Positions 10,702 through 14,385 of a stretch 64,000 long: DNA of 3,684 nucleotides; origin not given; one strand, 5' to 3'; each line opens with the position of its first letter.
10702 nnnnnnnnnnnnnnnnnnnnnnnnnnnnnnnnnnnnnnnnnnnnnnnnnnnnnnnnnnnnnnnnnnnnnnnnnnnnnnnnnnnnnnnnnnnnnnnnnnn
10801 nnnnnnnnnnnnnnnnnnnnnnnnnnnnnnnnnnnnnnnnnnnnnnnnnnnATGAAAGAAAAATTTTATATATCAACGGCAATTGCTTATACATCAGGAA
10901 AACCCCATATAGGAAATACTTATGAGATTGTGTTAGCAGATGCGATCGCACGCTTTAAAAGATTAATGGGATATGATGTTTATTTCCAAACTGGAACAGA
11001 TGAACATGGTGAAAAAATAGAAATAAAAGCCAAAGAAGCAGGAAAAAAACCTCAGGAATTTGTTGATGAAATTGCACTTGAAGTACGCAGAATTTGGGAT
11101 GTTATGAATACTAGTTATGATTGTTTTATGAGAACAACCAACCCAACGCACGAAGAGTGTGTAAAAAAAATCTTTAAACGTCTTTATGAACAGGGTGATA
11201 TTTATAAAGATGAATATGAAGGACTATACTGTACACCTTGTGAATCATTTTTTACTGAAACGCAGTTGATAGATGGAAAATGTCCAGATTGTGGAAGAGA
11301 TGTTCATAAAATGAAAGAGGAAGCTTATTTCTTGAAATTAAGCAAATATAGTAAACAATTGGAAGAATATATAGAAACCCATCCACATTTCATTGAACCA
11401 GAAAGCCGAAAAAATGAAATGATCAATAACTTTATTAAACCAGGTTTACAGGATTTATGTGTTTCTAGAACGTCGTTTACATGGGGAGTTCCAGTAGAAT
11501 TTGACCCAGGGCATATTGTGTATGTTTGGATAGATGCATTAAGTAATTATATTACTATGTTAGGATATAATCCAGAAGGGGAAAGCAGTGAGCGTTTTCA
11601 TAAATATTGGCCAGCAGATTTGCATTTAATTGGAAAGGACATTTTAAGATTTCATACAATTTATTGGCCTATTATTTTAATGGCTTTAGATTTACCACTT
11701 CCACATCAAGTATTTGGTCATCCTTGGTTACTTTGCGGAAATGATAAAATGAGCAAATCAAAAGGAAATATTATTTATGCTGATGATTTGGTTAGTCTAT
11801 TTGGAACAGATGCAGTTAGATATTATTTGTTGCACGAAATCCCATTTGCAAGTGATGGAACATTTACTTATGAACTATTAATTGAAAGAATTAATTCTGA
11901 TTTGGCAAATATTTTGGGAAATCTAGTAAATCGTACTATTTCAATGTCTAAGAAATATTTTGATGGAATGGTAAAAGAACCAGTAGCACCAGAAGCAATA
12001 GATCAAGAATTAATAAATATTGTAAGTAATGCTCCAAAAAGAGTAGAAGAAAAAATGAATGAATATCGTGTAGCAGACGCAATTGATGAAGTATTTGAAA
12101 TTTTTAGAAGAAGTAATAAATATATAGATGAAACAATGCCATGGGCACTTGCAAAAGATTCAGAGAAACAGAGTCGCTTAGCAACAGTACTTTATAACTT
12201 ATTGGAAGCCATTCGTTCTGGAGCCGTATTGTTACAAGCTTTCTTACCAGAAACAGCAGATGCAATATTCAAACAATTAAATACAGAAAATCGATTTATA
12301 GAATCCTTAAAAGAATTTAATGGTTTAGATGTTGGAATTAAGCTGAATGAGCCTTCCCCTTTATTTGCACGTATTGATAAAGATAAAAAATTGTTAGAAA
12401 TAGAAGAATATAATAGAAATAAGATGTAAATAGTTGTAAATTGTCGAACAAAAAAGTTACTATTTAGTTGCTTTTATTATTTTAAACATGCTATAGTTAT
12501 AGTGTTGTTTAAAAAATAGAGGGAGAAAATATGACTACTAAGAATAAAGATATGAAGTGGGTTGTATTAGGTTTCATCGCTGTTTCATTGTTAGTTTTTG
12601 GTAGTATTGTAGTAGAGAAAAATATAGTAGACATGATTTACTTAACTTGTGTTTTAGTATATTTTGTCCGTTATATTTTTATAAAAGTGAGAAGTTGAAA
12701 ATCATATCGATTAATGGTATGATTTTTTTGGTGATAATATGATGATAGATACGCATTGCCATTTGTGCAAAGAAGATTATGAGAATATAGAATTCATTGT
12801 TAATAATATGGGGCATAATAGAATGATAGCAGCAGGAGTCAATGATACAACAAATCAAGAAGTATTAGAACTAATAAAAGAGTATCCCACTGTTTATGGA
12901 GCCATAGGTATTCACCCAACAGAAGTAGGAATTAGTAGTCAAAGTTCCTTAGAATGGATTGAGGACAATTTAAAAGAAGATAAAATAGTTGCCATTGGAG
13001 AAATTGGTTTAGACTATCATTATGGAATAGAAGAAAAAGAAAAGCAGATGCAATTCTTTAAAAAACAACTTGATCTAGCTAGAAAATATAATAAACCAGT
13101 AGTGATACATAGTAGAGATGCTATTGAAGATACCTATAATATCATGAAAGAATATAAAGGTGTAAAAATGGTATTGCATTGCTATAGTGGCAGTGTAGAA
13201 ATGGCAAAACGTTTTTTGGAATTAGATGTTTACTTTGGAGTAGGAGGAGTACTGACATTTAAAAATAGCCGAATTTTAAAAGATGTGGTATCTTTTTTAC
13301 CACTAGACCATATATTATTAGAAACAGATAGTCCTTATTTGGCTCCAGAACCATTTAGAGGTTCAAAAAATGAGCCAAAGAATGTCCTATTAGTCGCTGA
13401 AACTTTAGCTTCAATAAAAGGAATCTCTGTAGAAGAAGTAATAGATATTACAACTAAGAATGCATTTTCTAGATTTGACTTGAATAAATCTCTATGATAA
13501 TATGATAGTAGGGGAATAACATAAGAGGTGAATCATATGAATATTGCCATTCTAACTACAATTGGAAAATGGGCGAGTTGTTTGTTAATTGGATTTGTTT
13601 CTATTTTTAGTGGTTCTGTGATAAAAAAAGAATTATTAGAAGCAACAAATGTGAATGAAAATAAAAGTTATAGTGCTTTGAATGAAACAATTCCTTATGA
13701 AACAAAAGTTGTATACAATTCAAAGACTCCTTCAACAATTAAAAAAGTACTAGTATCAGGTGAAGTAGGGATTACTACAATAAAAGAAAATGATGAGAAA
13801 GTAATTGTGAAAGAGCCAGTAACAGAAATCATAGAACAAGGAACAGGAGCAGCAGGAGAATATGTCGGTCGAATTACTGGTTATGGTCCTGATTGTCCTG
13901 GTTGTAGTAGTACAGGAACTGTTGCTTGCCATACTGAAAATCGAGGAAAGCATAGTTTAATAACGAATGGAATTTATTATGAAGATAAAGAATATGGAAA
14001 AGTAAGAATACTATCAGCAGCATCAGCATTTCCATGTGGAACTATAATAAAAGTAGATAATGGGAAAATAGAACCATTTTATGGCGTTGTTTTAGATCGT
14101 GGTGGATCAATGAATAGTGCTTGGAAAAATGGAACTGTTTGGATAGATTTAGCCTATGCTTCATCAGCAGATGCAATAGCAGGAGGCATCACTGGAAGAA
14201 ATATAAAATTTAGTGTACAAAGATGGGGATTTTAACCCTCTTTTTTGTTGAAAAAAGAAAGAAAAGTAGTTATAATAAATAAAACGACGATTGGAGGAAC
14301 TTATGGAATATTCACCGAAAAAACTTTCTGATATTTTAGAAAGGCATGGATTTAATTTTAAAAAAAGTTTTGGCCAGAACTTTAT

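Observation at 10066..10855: T-box leader placed ahead of a dut-metG bicistron (dUTPase under tRNA-Met sensing)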

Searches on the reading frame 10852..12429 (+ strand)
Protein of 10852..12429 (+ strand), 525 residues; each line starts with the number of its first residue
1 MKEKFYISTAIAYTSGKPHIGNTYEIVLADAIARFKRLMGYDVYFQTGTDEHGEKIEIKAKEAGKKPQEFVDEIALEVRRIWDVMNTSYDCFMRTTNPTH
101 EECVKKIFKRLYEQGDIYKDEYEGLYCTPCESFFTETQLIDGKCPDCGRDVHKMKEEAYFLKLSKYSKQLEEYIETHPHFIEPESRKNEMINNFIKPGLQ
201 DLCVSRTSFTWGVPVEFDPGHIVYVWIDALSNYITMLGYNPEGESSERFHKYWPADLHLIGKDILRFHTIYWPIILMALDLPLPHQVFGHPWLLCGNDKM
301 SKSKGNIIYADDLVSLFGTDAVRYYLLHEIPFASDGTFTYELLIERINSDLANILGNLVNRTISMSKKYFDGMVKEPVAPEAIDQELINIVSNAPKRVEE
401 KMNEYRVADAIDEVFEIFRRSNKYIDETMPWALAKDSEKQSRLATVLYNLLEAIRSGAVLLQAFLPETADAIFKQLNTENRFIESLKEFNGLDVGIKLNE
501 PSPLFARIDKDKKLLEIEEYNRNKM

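Call 4: search_protein_families(library=pfam, proteins=[window:10852-12429:+])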
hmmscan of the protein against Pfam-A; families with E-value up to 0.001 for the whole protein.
window:10852-12429:+ (525 aa): 6 families
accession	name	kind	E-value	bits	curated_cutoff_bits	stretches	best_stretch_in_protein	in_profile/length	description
PF09334.17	tRNA-synt_1g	-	1e-114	383.8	20.1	2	154-362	178-390/391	tRNA synthetases class I (M)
PF00133.28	tRNA-synt_1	-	8.9e-32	110.8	22.7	2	2-215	22-243/414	tRNA synthetases class I (I, L, M and V)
PF19303.5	Anticodon_3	-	1.1e-11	45.3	23.5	1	382-512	9-139/152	Anticodon binding domain of methionyl tRNA ligase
PF01406.26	tRNA-synt_1e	-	8.5e-11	42.2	27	1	16-122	21-126/301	tRNA synthetases class I (C) catalytic domain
PF01921.24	tRNA-synt_1f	-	4e-08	33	27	0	260-331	240-314/360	tRNA synthetases class I (K)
PF08264.19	Anticodon_1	-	2.1e-07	31.4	25.1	1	384-480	1-97/148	Anticodon-binding domain of tRNA ligase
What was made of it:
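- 10852..12429 (+): metG: 525-aa methionyl-tRNA synthetase. Its start ATG overlaps the dut stop (ATGA). It lacks the C-terminal appended domain of the 648-position NCBIfam model. Pfam tRNA-synt_1g and Anticodon_3 (call 4).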

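Call 5: search_protein_families(library=ncbifam, proteins=[window:10852-12429:+])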
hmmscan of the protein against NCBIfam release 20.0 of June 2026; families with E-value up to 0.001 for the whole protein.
window:10852-12429:+ (525 aa): 19 families
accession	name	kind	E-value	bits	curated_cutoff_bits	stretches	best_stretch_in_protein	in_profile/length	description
NF008900.0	PRK12267.1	equivalog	4.1e-230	765.7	598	1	2-521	3-523/648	methionine--tRNA ligase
TIGR00398.1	metG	equivalog_domain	1e-165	552.5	336.35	1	5-509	1-530/530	methionine--tRNA ligase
NF001100.0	PRK00133.1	equivalog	9.4e-116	387.9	587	2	155-514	186-537/676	methionine--tRNA ligase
NF008860.0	PRK11893.2-2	equivalog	6e-101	339.2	761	3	248-476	321-547/583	methionine--tRNA ligase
TIGR00422.1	valS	equivalog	1e-36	126.4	612.1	2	233-483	461-706/863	valine--tRNA ligase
NF009687.0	PRK13208.1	equivalog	6.1e-36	123.9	738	2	225-480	461-709/801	valine--tRNA ligase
TIGR00392.1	ileS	equivalog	2.1e-33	115.5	621.4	2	222-481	535-796/861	isoleucine--tRNA ligase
TIGR00396.1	leuS_bact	equivalog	9.4e-33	113.3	548.4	2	2-177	28-207/843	leucine--tRNA ligase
NF004349.1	PRK05729.1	equivalog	1.4e-28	99.6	704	2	235-482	453-689/860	valine--tRNA ligase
NF008957.0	PRK12300.1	subfamily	4.1e-26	91.2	677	2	247-487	572-788/946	leucine--tRNA ligase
NF008859.0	PRK11893.2-1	equivalog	7.1e-24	84.6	553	2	142-348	171-378/498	methionine--tRNA ligase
TIGR00395.1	leuS_arch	equivalog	1.4e-20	73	648.5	2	247-483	566-782/938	leucine--tRNA ligase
NF000540.1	alt_ValS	exception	5e-18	64.4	900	2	245-474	518-741/827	valine--tRNA ligase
TIGR00435.1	cysS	equivalog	1.8e-12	47.1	340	1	292-428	258-382/466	cysteine--tRNA ligase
NF011492.0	PRK14900.1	equivalog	9.2e-12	43.6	1783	1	244-480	475-711/1044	valine--tRNA ligase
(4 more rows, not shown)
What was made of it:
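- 10852..12429 (+): NF008900 765.7 bits against cut-off 598, matching model positions 3-523 of 648; TIGR00398 552.5 bits (call 5).
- On Methionyl-tRNA synthetase: NF008900 765.7 against 598; TIGR00398 552.5 against 336 (call 5).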

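Call 20: find_related_loci(query=window:10852-12426:+, collection=metagenome_contigs, flank=3000)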
Query window:10852-12426:+ (525 aa) in metagenome_contigs; peptide patterns used: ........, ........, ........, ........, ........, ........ (x = any residue, [..] = any of these).
600 stretches matched a pattern (row limit reached: there are more); 580 encode a relative of the query (tblastn E <= 1e-3); the best 80 are kept; 80 distinct loci.
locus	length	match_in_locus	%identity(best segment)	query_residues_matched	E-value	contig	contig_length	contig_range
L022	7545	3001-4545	78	1-517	0e+0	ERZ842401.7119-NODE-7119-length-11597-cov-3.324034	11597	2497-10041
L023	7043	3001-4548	76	1-517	0e+0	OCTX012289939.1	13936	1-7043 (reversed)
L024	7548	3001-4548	76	1-517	0e+0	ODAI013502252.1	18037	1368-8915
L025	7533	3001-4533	75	1-513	0e+0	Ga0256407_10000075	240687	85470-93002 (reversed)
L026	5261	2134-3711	72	2-524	0e+0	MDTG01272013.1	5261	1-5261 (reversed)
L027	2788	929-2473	72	5-519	0e+0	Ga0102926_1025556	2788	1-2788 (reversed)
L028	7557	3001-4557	71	1-518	0e+0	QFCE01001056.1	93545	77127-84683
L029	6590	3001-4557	70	1-518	0e+0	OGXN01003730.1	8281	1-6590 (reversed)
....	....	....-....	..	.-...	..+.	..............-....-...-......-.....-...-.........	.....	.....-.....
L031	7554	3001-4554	69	2-519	0e+0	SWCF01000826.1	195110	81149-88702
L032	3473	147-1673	71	1-509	0e+0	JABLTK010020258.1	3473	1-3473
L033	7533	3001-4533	70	2-518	0e+0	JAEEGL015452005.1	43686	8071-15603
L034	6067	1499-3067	68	2-524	0e+0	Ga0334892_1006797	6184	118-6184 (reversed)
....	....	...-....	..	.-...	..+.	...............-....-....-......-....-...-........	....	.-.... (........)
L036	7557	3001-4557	67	3-521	0e+0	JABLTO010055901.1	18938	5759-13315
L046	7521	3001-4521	69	2-509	0e+0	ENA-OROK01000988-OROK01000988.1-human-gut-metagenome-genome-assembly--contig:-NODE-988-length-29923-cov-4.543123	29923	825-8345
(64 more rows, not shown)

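Call 41: search_protein_families(library=pfam, proteins=[L046:2338-2976:+])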
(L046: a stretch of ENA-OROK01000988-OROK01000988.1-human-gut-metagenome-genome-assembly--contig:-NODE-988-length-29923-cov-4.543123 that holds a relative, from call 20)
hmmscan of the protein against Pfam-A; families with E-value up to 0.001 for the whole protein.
L046:2338-2976:+ (213 aa): 4 families
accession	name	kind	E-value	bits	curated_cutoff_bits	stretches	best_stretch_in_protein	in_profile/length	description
PF13419.12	HAD_2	-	3.8e-16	60.2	23.8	1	5-186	1-175/178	Haloacid dehalogenase-like hydrolase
PF00702.32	Hydrolase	-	6.3e-13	50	26.4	1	2-183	1-191/191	haloacid dehalogenase-like hydrolase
PF13242.12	Hydrolase_like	-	1.3e-05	25.5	22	1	146-190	3-49/75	HAD-hyrolase-like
PF09419.16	PGP_phosphatase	-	0.00019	21.5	20.4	0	87-190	57-164/168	Mitochondrial PGP phosphatase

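Call 42: search_protein_families(library=ncbifam, proteins=[L046:2338-2976:+])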
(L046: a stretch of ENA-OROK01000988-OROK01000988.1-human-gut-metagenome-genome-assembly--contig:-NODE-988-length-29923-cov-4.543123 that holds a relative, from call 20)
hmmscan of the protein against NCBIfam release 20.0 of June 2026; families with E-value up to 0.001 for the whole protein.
L046:2338-2976:+ (213 aa): 18 families
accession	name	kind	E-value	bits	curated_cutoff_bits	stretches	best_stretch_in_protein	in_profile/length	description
TIGR02253.1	CTE7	subfamily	9.3e-21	74.6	169.75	1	1-200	1-207/221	TIGR02253 family HAD-type hydrolase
TIGR02254.1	YjjG_YfnB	equivalog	2.7e-17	63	159.9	1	3-211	2-218/223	YjjG family noncanonical pyrimidine nucleotidase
TIGR01549.1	HAD-SF-IA-v1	subfamily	1.9e-12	47.8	23.3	1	94-183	60-149/149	HAD-IA family hydrolase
NF006976.0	PRK09449.1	equivalog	6.4e-12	45.5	183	1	4-209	5-218/225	pyrimidine 5'-nucleotidase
TIGR01662.1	HAD-SF-IIIA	subfamily_domain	2.5e-09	37.3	44.6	1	99-184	31-133/141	HAD-IIIA family hydrolase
NF052576.1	PymNtasePynAStpc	equivalog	1.1e-08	34.9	350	1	5-211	6-219/229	pyrimidine 5'-nucleotidase PynA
NF009695.0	PRK13222.1-2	equivalog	1.7e-08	34.3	225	1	2-187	6-191/226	phosphoglycolate phosphatase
NF008018.0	PRK10748.1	equivalog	2.5e-07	30.1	225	1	96-196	116-214/238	5-amino-6-(5-phospho-D-ribitylamino)uracil phosphatase YigB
NF009697.0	PRK13222.1-4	equivalog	6.9e-07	28.8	327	1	103-184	105-188/232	phosphoglycolate phosphatase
NF053830.1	RUBPPhHalo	equivalog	1.1e-06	28.4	330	1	99-198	109-212/234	ribulose-1,5-bisphosphate 5-phosphatase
TIGR02252.1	DREG-2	subfamily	6.2e-06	26.1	155.2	1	95-188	107-203/203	HAD hydrolase, REG-2-like, family IA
TIGR01428.1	HAD_type_II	equivalog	6.3e-06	26.3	125.4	1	2-192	1-193/197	haloacid dehalogenase type II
TIGR02247.1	HAD-1A3-hyp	subfamily_domain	7.2e-06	25.9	125.4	1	2-194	2-200/211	epoxide hydrolase N-terminal domain-like phosphatase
NF009804.0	PRK13288.1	equivalog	1.2e-05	24.9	218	1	1-184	2-176/215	pyrophosphatase PpaX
TIGR01668.1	YqeG_hyp_ppase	hypoth_equivalog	9.7e-05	22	89.1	0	2-18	25-41/170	YqeG family HAD IIIA-type phosphatase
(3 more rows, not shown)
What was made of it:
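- The HAD passenger in L046 has sub-threshold similarity to pyrimidine nucleotidases (call 42).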

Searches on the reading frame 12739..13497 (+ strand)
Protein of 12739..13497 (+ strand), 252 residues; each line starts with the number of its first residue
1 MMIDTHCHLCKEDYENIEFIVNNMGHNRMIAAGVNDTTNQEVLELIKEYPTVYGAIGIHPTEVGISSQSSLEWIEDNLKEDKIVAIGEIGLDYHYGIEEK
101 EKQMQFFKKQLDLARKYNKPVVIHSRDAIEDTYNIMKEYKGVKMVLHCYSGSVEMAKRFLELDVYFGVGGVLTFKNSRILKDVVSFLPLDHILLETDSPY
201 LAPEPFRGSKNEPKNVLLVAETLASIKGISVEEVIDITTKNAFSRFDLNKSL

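Call 4: search_protein_families(library=pfam, proteins=[window:12739-13497:+])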
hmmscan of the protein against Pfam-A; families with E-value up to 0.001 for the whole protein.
window:12739-13497:+ (252 aa): 1 family
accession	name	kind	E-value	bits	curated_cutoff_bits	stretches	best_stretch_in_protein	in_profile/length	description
PF01026.27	TatD_DNase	-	1.5e-81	273.9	27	1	3-246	1-252/253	TatD related DNase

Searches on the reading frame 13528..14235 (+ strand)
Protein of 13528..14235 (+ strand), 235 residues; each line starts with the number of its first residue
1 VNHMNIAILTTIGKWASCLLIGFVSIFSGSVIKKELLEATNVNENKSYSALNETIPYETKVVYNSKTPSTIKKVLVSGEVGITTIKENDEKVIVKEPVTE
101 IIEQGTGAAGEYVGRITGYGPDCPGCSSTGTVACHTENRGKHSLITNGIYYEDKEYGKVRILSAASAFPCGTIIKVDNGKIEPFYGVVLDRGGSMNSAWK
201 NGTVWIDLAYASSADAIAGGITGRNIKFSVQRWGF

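Call 4: search_protein_families(library=pfam, proteins=[window:13528-14235:+])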
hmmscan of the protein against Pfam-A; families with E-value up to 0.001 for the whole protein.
window:13528-14235:+ (235 aa): 1 family
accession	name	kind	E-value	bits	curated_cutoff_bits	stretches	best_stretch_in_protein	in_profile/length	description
PF07501.17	G5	-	0.00057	20.5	23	0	52-106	7-74/75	G5 domain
